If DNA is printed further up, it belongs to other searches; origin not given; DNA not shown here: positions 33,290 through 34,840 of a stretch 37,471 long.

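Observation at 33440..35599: In-frame chimera: VirB4 N-terminal domain fused to a novel Cys/Tyr-rich tandem-repeat domain, no ATPase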

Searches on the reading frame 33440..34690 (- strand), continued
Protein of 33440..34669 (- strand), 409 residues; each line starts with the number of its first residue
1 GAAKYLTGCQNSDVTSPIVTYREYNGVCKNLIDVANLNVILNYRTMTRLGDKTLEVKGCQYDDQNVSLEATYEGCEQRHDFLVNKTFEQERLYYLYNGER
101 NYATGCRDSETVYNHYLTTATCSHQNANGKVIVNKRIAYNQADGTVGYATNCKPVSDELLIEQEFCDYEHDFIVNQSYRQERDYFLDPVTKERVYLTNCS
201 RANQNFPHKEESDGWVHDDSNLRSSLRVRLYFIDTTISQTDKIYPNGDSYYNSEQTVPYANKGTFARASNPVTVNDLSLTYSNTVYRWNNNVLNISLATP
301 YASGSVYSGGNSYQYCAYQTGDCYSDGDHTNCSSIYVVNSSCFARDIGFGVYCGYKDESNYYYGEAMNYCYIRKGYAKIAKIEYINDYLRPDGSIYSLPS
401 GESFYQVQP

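Call 48: find_encoding_contigs(protein=P0016, flank=10000, max_places=3)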
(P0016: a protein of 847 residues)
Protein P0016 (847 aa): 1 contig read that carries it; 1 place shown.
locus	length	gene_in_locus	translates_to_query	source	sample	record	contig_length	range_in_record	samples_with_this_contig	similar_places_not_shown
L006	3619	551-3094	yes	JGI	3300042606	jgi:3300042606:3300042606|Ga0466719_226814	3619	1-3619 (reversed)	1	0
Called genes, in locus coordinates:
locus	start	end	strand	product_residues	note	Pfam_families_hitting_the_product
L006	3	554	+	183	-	?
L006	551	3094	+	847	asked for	-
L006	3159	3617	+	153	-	?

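Call 49: find_encoding_contigs(protein=P0018, flank=10000, max_places=3)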
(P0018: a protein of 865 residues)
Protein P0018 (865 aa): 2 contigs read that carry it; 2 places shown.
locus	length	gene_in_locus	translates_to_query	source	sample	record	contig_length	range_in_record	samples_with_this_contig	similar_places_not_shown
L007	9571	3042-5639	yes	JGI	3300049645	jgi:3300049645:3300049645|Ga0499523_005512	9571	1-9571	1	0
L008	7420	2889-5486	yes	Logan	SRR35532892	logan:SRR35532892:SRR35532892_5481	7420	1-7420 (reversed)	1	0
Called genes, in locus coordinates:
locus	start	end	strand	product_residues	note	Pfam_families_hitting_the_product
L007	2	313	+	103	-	?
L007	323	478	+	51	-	-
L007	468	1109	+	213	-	PF04335:VirB8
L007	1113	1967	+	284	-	PF03524:CagX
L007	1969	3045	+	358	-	PF03743:TrbI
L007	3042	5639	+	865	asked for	-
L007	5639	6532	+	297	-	PF00437:T2SSE, PF27713:UCP018868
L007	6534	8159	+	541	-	PF02534:T4SS-DNA_transf, PF10412:TrwB_AAD_bind, PF12696:TraG-D_C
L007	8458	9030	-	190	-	-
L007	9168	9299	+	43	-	-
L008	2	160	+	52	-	?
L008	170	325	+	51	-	-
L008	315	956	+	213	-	PF04335:VirB8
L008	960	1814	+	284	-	PF03524:CagX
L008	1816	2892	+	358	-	PF03743:TrbI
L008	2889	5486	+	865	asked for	-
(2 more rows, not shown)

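Call 50: find_encoding_contigs(protein=P0167, flank=10000, max_places=3)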
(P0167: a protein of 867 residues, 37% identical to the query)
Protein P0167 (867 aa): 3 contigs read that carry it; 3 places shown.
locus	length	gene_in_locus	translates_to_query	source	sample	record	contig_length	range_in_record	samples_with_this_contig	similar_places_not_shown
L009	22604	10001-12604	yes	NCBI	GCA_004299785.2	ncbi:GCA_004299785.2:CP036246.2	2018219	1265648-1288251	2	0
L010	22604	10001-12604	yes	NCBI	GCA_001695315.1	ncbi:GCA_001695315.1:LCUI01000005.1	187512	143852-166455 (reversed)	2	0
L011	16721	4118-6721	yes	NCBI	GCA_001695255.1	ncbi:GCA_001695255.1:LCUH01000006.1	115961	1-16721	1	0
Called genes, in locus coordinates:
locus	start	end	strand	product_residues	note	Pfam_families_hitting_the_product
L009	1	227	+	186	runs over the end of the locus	PF02661:Fic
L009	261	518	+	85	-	-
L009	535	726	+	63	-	PF09962:DUF2196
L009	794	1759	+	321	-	-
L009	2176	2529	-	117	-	-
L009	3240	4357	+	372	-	PF01527:HTH_Tnp_1, PF13384:HTH_23 (faint), PF13276:HTH_21 (weak), PF24764:rva_4 (faint), PF00665:rve, PF13683:rve_3, PF13333:rve_2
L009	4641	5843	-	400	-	PF00872:Transposase_mut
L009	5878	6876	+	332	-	PF04610:TrbL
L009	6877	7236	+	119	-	-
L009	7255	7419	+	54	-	-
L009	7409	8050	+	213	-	PF04335:VirB8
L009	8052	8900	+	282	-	PF03524:CagX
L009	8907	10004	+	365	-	PF03743:TrbI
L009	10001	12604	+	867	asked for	-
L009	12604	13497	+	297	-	PF00437:T2SSE, PF27713:UCP018868 (weak)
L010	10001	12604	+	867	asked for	-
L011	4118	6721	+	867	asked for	-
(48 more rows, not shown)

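Call 54: predict_structure(alignment_id=A5)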
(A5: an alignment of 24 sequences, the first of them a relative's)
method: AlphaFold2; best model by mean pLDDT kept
length: 621 residues; sequences in the alignment: 24
mean_pLDDT: 73.5   pTM: 0.37
mean pLDDT of the five models: 73.5, 71.6, 71.3, 70.6, 70.4
residues with pLDDT >= 90: 197; 70-90: 243; 50-70: 37; < 50: 144
segments of 3 or more residues with pLDDT < 50: 1-19, 131-208, 523-558, 570-580
pLDDT, mean of each block of 10 residues (from residue 1): 37 35 85 75 78 79 83 83 87 86 83 86 77 32 28 28 28 31 32 32 40 83 82 83 83 84 83 83 86 90 92 85 88 89 77 90 89 82 94 95 86 90 94 94 95 94 92 94 95 84 88 87 45 33 31 42 55 41 67 96 96 95 86
secondary structure, 60 per line:
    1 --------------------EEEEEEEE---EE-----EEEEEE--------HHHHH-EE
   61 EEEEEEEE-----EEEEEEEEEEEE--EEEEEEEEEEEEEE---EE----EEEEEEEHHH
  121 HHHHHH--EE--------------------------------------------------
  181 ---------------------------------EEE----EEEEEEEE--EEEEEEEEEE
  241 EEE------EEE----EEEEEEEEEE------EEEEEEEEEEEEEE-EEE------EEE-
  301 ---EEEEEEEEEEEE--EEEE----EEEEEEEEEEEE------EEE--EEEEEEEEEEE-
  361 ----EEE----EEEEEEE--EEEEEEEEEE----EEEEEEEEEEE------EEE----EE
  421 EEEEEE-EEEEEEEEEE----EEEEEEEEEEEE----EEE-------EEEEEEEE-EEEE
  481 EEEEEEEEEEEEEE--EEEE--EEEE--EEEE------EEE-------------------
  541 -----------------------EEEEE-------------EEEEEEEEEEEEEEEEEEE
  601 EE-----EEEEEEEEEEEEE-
elements in order: E21-28 E39-44 H53-57 E59-68 E74-85 E88-101 E111-117 H118-126 E214-216 E221-228 E231-243 E250-252 E257-266 E273-286 E288-290 E297-299 E304-315 E318-321 E326-337 E344-346 E349-359 E365-367 E372-378 E381-390 E395-405 E412-414 E419-426 E428-437 E442-453 E458-460 E468-475 E477-494 E497-500 E503-506 E509-512 E519-521 E564-568 E582-602 E608-620

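Call 56: fold_search(model_id=the predicted structure, library=pdb)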
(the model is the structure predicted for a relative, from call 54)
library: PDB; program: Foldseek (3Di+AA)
matches with E <= 10: 413; with E <= 0.001: 0
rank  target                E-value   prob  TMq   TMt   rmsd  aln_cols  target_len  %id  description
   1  3u4y_B                1.9e-03  0.54  0.06  0.10  32.9       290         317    6  The crystal structure of a functionally unknown protein (Dtox_1751) from Desulfotomaculum acetoxidans DSM 771. (released 2011-10-26)
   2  2bkl_A                3.4e-03  0.14  0.05  0.04  37.4       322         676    7  Structural and Mechanistic Analysis of Two Prolyl Endopeptidases: Role of Inter-Domain Dynamics in Catalysis and Speci (released 2005-03-09)
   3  6igb_A                5.6e-03  0.21  0.05  0.08  32.7       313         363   10  the structure of Pseudomonas aeruginosa Periplasmic gluconolactonase, PpgL (released 2018-11-21)
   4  2bkl_B                8.5e-03  0.10  0.05  0.05  46.8       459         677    8  Structural and Mechanistic Analysis of Two Prolyl Endopeptidases: Role of Inter-Domain Dynamics in Catalysis and Speci (released 2005-03-09)
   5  6zx9_A                1.4e-02  0.09  0.06  0.04  47.8       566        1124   11  Crystal structure of SIV Vpr,fused to T4 lysozyme, isolated from moustached monkey, bound to human DDB1 and human DCAF (released 2021-07-21)
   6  8dey_B                2.2e-02  0.16  0.06  0.05  36.5       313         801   10  Ternary complex structure of Cereblon-DDB1 bound to IKZF2(ZF2,3) and the molecular glue DKY709 (released 2023-03-08)
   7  6gsm_g                2.7e-02  0.12  0.05  0.09  44.5       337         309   11  Structure of a partial yeast 48S preinitiation complex in open conformation. (released 2019-07-31)
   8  6vbv_7                2.7e-02  0.06  0.05  0.05  51.1       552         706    7  Structure of the bovine BBSome:ARL6:GTP complex (released 2020-01-29)
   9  3hfq_A                3.0e-02  0.14  0.05  0.08  41.0       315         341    6  Crystal structure of the lp_2219 protein from Lactobacillus plantarum. Northeast Structural Genomics Consortium Target (released 2009-05-26)
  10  3iur_A                3.4e-02  0.11  0.05  0.05  35.8       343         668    9  apPEP_D266Nx+H2H3 opened state (released 2010-05-05)
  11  7vgb_A                3.6e-02  0.13  0.05  0.05  31.8       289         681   10  Crystal structure of apo prolyl oligopeptidase from Microbulbifer arenaceous (released 2022-05-25)
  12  3ium                  5.2e-02  0.09  0.05  0.05  35.9       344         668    9  apPEP_WTX opened state (released 2010-05-05)
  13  7eeb_H                5.4e-02  0.08  0.06  0.05  44.6       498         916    8  Structure of the CatSpermasome (released 2021-07-28)
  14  4a2m_B                5.4e-02  0.07  0.06  0.05  41.4       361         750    7  Structure of the periplasmic domain of the heparin and heparan sulphate sensing hybrid two component system BT4663 in  (released 2012-05-02)
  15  6vbu_7                5.7e-02  0.07  0.05  0.05  50.6       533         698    8  Structure of the bovine BBSome complex (released 2020-01-29)
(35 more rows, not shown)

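Call 57: search_solved_structures(query=A5, max_evalue=1, show_alignments=2)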
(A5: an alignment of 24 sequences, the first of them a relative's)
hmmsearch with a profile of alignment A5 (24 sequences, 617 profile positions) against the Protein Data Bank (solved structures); distinct sequences matched with E-value up to 1: 0.

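Call 74: predict_structure(alignment_id=A6)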
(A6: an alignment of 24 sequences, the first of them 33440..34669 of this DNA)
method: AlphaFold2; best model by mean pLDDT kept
length: 409 residues; sequences in the alignment: 24
mean_pLDDT: 78.9   pTM: 0.46
mean pLDDT of the five models: 78.9, 78.0, 77.1, 76.6, 75.9
residues with pLDDT >= 90: 143; 70-90: 160; 50-70: 63; < 50: 43
segments of 3 or more residues with pLDDT < 50: 1-16, 320-322, 333-339, 354-367
pLDDT, mean of each block of 10 residues (from residue 1): 38 54 79 87 84 83 86 91 93 88 89 89 74 86 89 75 91 94 83 87 92 94 95 91 91 93 92 82 83 77 58 59 53 46 56 42 43 76 95 93 87
secondary structure, 60 per line:
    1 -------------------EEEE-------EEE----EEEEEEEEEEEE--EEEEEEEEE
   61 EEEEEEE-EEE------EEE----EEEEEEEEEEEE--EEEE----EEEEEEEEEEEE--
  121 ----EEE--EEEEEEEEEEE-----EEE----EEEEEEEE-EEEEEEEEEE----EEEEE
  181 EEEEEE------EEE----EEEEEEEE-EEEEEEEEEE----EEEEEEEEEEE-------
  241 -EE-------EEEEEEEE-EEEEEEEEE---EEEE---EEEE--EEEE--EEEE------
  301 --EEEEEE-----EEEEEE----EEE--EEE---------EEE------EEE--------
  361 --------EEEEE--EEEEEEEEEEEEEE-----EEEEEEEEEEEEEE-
elements in order: E20-23 E31-33 E38-49 E52-67 E69-71 E78-80 E85-96 E99-102 E107-118 E125-127 E130-140 E146-148 E153-160 E162-171 E176-186 E193-195 E200-207 E209-218 E223-233 E251-258 E260-268 E272-275 E279-282 E285-288 E291-294 E303-308 E314-319 E324-326 E329-331 E341-343 E350-352 E369-373 E376-389 E395-408

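Call 78: search_protein_families(library=phrogs, proteins=[window:33440-34669:-, P0002, P0016], max_evalue=0.01)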
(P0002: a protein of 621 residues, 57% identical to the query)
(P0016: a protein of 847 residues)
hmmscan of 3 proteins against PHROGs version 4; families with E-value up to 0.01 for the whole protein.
window:33440-34669:- (409 aa): 0 families

P0002 (621 aa): 0 families

P0016 (847 aa): 1 family
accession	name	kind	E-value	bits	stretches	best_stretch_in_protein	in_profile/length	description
phrog_815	-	unknown function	0.0089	16.2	0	136-255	229-329/420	-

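Call 86: get_annotated_region(hit=H9, flank=4000)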
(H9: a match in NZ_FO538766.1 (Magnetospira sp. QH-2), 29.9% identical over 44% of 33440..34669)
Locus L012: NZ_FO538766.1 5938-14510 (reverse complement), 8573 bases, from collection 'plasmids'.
description: Magnetospira sp. QH-2 plasmid MGMAQ_p, complete sequence
organism: Magnetospira sp. QH-2 (NCBI taxid 1288970)
taxonomy: Bacteria; Pseudomonadota; Alphaproteobacteria; Rhodospirillales; Thalassospiraceae; Magnetospira; Magnetospira sp. QH-2
host: -; source: -; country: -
typing (MOB-suite, as given by PLSDB): mobilizable; relaxase MOBP
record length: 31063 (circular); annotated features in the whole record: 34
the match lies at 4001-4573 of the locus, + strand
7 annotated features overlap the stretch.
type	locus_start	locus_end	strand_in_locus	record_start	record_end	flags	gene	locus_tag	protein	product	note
CDS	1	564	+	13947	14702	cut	-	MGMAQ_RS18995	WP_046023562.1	VirB8/TrbF family protein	-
CDS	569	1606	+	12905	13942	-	-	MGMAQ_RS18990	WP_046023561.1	TrbG/VirB9 family P-type conjugative transfer protein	-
CDS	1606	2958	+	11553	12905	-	-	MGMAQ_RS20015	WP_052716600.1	TrbI/VirB10 family protein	-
CDS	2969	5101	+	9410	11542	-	-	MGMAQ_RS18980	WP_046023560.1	hypothetical protein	-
CDS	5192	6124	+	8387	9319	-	-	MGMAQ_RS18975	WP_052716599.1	ATPase, T2SS/T4P/T4SS family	-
CDS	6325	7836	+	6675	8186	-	-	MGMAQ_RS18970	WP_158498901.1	type IV secretory system conjugative DNA transfer family protein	-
CDS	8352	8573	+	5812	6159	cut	-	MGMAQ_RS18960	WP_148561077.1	hypothetical protein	-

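Call 87: get_annotated_region(hit=H8, flank=4000)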
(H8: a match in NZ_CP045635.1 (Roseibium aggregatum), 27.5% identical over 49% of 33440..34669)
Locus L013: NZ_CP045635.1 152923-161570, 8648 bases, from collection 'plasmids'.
description: Roseibium aggregatum strain ZYF612 plasmid unnamed4, complete sequence
organism: Roseibium aggregatum (NCBI taxid 187304)
taxonomy: Bacteria; Pseudomonadota; Alphaproteobacteria; Hyphomicrobiales; Stappiaceae; Roseibium; Roseibium aggregatum
host: -; source: -; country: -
typing (MOB-suite, as given by PLSDB): non-mobilizable
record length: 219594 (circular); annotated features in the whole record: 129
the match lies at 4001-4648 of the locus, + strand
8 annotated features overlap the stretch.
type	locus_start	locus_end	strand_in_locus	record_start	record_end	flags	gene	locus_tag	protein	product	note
CDS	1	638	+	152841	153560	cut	-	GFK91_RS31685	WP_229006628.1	VirB8/TrbF family protein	-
CDS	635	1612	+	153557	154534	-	-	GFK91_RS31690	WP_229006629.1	TrbG/VirB9 family P-type conjugative transfer protein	-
CDS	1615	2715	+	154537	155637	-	-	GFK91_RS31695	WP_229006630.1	TrbI/VirB10 family protein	-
CDS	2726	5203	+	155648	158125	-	-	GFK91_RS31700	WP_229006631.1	hypothetical protein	-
CDS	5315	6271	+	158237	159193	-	-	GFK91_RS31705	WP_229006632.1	ATPase, T2SS/T4P/T4SS family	-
CDS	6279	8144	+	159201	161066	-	-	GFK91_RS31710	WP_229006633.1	type IV secretory system conjugative DNA transfer family protein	-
CDS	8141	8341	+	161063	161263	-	-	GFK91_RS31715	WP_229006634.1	hypothetical protein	-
CDS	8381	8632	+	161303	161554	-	-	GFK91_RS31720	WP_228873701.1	hypothetical protein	-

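Call 88: get_annotated_region(hit=H4, flank=4000)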
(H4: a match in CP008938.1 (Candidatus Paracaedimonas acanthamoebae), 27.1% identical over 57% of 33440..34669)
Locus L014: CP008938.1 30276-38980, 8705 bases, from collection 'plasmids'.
description: Candidatus Caedibacter acanthamoebae plasmid Plasmid_00002, complete sequence
organism: Candidatus Paracaedimonas acanthamoebae (NCBI taxid 244581)
taxonomy: Bacteria; Pseudomonadota; Alphaproteobacteria; Holosporales; Caedimonadaceae; Candidatus Paracaedimonas; Candidatus Paracaedimonas acanthamoebae
host: -; source: Acanthamoeba polyphaga HN-3; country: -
typing (MOB-suite, as given by PLSDB): mobilizable; replicon rep_cluster_1687; relaxase MOBQ
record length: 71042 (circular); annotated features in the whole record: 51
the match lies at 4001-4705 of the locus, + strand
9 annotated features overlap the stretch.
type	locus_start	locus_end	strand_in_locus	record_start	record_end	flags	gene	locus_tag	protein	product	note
CDS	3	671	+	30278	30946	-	-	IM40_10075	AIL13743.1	hypothetical protein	-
CDS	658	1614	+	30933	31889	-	-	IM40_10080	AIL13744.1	hypothetical protein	-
CDS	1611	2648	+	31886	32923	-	-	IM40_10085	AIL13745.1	hypothetical protein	-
CDS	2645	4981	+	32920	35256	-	-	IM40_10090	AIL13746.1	hypothetical protein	-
CDS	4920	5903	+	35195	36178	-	-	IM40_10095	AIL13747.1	hypothetical protein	-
CDS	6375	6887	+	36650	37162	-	-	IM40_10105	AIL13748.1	hypothetical protein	-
CDS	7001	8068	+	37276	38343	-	-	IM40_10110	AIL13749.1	hypothetical protein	-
CDS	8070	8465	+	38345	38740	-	-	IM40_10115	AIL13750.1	hypothetical protein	-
CDS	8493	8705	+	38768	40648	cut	-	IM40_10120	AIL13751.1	hypothetical protein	-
